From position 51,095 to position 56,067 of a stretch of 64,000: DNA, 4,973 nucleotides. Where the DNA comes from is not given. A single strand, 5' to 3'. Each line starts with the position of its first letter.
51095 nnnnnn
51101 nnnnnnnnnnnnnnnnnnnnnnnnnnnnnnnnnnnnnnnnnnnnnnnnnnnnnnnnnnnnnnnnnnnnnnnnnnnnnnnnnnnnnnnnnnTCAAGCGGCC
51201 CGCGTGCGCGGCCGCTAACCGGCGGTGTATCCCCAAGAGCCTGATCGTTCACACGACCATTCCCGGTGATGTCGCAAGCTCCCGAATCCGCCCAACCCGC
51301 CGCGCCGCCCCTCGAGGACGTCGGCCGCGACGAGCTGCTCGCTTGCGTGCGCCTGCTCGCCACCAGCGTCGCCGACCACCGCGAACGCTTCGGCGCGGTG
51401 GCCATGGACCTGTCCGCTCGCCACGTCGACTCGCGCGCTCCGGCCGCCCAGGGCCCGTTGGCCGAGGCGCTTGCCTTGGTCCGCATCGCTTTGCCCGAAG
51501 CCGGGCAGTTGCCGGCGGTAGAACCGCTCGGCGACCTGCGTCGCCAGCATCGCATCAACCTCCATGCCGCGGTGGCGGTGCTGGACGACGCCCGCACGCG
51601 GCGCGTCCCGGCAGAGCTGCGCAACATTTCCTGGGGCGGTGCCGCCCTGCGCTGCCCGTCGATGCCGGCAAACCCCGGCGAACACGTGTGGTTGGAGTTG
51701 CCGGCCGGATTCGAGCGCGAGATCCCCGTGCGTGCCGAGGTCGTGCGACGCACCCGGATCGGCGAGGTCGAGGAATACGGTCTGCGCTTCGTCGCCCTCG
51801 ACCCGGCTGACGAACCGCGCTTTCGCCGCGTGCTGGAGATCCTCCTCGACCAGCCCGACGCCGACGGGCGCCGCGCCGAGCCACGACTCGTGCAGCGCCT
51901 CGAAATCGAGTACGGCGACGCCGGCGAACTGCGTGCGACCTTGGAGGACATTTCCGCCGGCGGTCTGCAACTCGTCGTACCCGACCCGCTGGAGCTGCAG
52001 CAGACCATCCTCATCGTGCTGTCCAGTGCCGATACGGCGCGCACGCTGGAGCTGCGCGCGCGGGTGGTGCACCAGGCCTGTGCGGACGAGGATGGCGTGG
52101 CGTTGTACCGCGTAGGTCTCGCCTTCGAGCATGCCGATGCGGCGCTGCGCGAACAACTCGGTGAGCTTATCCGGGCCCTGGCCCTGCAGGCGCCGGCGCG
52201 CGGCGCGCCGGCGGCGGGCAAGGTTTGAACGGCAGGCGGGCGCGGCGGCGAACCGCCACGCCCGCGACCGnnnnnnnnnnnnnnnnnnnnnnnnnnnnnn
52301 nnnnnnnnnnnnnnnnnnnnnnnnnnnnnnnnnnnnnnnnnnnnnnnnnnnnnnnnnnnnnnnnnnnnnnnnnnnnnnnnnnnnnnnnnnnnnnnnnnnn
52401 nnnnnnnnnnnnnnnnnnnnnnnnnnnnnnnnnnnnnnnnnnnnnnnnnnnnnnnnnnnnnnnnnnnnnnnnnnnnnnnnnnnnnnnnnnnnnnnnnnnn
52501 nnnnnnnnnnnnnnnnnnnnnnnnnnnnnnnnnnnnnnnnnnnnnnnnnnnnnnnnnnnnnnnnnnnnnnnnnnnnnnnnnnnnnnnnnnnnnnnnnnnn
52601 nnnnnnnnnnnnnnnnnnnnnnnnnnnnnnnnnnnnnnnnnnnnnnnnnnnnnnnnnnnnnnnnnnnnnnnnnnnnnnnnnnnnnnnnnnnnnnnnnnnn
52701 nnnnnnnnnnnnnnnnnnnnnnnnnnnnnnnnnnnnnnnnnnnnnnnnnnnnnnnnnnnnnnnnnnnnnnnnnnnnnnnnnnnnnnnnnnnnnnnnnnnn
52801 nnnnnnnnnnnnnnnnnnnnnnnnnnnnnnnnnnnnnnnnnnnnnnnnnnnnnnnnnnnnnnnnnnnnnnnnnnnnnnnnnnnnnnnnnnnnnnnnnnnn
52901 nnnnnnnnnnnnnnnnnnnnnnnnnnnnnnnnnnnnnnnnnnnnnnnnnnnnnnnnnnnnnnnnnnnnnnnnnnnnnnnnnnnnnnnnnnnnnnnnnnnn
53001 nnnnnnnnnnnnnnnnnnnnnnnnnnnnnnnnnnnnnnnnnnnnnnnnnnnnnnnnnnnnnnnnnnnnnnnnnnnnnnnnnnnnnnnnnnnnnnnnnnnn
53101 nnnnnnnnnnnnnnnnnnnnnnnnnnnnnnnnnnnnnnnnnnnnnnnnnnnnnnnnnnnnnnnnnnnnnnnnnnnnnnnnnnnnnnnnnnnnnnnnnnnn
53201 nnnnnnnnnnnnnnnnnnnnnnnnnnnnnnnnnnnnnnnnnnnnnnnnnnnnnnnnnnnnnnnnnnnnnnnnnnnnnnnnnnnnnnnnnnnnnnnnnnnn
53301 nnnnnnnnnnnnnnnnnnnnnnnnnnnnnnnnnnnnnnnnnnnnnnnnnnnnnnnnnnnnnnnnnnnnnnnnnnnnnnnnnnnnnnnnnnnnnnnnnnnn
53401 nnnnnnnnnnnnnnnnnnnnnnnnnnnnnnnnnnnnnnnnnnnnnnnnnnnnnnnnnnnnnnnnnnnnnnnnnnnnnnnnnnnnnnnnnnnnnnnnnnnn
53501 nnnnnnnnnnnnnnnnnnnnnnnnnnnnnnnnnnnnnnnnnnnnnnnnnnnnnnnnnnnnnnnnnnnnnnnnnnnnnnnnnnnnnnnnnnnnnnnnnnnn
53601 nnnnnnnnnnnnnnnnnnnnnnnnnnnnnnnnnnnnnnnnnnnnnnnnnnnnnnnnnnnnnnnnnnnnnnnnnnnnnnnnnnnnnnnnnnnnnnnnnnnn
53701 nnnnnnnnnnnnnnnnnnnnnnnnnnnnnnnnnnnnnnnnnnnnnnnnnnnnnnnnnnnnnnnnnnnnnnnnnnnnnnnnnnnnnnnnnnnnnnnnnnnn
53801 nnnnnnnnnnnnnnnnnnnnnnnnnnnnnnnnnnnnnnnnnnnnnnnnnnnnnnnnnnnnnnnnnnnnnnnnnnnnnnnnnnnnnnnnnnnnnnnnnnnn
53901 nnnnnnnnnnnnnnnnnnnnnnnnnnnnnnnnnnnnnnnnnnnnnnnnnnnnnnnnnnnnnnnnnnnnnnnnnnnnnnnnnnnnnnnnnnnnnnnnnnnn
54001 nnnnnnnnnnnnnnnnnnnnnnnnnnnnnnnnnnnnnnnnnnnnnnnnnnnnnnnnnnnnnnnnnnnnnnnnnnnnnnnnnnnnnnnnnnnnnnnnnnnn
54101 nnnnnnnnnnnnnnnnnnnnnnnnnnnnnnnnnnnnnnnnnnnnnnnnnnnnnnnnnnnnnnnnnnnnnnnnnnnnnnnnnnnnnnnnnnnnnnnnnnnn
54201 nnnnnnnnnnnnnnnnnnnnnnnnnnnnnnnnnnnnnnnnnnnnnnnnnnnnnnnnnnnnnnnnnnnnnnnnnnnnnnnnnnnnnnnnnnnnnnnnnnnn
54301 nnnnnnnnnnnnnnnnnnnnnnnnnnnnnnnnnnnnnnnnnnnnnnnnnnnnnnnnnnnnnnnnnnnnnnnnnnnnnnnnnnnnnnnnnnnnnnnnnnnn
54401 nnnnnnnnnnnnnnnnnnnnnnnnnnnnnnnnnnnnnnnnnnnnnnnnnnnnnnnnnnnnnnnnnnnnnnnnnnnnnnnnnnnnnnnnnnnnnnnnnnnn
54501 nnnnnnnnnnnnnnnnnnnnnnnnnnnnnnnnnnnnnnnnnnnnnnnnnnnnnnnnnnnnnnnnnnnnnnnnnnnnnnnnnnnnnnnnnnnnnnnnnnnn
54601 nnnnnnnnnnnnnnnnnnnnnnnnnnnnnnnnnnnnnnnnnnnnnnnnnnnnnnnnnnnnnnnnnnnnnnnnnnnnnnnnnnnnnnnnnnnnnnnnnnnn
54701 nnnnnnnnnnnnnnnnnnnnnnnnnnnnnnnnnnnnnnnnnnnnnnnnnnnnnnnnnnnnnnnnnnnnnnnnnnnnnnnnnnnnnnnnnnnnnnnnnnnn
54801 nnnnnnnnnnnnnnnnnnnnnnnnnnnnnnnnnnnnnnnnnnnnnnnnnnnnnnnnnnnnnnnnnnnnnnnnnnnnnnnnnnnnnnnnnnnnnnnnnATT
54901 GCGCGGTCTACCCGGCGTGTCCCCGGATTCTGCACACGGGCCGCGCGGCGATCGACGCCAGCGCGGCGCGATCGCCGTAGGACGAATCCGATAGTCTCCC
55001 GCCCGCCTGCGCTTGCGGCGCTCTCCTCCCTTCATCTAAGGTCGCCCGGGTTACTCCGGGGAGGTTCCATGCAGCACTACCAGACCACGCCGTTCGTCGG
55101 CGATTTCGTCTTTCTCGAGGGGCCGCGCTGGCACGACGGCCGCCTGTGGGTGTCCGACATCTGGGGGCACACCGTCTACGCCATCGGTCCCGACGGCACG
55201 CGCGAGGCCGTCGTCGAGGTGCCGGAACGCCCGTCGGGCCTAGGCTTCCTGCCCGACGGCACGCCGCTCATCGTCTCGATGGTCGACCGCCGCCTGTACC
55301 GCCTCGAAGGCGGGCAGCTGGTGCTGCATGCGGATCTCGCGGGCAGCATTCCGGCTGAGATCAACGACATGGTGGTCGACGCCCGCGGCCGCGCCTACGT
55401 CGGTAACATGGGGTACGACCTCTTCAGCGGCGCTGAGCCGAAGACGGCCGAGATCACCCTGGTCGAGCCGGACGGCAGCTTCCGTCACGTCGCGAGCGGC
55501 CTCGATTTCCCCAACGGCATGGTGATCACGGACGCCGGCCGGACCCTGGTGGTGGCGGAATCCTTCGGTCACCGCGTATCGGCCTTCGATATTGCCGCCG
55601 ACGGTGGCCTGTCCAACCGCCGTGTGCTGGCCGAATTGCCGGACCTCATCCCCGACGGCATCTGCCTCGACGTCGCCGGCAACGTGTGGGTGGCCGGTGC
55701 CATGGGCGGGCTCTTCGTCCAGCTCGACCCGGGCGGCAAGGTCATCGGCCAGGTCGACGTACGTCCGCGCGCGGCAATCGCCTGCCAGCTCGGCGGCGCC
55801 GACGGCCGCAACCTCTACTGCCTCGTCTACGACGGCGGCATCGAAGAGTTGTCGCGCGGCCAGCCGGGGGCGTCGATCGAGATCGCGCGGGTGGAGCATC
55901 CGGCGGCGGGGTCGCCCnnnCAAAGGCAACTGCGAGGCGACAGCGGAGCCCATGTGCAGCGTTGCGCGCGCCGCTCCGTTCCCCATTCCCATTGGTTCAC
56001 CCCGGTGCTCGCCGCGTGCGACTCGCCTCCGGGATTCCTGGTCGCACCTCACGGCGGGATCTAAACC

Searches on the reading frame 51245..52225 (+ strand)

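Call 35: search_protein_families(library=pfam, proteins=[window:51245-52225:+], max_evalue=0.0001)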
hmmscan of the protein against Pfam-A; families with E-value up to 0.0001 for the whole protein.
window:51245-52225:+ (327 aa): 1 family
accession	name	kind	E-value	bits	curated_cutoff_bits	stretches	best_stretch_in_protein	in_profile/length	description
PF07238.19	PilZ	-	1.4e-30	106.1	22.5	2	98-195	2-98/102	PilZ domain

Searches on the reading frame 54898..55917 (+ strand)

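Call 35: search_protein_families(library=pfam, proteins=[window:54898-55917:+], max_evalue=0.0001)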
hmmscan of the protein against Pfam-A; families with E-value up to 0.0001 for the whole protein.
window:54898-55917:+ (340 aa): 1 family
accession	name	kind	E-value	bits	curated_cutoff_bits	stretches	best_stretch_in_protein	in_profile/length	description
PF08450.18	SGL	-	5e-44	151.2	26.3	1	74-307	3-241/246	SMP-30/Gluconolactonase/LRE-like region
